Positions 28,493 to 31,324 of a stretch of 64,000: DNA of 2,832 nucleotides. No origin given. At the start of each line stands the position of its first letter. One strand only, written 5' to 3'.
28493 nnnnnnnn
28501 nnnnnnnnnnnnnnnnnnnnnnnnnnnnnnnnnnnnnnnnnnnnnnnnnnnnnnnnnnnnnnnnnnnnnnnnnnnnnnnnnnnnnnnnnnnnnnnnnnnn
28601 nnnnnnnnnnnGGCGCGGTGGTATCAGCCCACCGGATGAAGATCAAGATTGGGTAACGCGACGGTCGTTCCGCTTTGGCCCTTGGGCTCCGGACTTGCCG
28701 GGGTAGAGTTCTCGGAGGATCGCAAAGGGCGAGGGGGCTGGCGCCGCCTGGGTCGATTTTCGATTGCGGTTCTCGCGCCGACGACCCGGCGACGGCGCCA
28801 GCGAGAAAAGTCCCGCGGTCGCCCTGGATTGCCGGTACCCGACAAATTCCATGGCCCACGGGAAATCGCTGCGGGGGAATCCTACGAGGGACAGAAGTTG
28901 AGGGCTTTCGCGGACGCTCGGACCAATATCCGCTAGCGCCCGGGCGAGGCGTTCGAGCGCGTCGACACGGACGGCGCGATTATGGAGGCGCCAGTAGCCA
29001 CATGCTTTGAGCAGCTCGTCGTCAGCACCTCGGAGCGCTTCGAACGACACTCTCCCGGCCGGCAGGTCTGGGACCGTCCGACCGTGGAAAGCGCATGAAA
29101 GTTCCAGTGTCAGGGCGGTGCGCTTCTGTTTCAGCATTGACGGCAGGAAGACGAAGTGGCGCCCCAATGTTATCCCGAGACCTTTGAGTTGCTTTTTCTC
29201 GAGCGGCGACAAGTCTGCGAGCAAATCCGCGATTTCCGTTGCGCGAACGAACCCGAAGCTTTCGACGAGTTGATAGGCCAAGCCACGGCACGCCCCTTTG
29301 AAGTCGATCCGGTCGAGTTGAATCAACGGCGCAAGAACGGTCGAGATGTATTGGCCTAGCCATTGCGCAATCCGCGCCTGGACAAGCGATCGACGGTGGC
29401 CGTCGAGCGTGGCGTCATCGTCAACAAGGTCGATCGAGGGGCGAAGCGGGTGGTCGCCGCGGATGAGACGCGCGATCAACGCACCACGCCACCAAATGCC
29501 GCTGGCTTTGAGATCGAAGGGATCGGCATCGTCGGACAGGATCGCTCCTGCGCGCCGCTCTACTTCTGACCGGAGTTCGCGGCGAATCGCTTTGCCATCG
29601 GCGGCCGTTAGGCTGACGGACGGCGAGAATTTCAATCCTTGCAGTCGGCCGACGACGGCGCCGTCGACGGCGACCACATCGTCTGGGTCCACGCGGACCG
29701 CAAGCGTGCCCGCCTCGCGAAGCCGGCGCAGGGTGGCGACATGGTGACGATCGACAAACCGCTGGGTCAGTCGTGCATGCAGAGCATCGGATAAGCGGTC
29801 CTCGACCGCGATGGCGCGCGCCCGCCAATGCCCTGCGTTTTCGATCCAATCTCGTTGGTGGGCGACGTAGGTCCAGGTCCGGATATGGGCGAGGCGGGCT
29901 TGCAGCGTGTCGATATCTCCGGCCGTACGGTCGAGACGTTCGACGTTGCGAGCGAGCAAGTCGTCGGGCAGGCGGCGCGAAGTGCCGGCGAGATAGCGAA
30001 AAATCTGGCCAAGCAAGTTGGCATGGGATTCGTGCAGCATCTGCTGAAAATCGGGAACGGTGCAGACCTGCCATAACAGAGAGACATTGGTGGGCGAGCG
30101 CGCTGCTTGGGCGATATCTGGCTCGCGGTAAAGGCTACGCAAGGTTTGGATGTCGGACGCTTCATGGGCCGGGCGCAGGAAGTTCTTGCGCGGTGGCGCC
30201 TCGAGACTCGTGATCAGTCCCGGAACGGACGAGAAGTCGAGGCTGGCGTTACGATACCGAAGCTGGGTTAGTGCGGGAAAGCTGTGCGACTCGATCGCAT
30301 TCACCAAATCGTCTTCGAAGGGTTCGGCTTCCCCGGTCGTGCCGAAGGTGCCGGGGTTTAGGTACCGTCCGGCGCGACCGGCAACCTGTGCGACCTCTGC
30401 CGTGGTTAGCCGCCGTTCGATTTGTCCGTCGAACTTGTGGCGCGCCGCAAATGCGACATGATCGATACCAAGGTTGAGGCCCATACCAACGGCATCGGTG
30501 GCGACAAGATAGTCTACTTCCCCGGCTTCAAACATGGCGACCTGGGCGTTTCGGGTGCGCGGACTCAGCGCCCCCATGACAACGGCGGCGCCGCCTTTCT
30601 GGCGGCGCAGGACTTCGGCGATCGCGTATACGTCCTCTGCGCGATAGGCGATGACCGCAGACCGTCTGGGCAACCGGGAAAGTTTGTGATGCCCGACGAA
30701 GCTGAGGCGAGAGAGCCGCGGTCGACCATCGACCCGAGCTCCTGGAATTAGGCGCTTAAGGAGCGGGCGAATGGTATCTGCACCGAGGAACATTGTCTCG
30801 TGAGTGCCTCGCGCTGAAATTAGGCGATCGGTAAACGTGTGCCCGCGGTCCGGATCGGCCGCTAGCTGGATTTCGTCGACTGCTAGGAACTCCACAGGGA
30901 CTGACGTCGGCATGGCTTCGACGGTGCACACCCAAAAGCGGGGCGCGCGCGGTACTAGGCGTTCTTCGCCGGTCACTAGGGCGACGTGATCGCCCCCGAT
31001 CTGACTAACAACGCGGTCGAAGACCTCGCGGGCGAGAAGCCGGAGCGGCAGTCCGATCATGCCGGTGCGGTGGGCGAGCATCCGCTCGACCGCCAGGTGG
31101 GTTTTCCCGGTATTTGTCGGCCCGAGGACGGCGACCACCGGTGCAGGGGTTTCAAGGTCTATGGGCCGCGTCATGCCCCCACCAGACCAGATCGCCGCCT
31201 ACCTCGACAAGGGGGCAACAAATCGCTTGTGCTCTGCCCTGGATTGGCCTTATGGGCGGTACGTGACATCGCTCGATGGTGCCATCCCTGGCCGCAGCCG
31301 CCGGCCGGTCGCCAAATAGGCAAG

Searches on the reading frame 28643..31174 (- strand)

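Call 4: search_protein_families(library=pfam, proteins=[window:28643-31174:-], max_evalue=0.01)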
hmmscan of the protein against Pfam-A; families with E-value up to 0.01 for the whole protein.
window:28643-31174:- (843 aa): 2 families
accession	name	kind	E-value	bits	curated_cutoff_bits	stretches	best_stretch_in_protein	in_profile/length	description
PF22527.2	DEXQc_Suv3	-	5.3e-25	88.2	27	1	14-143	16-142/154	DEXQ-box helicase domain of Suv3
PF00271.37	Helicase_C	-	1.6e-09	38.4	23.5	1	174-271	20-109/110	Helicase conserved C-terminal domain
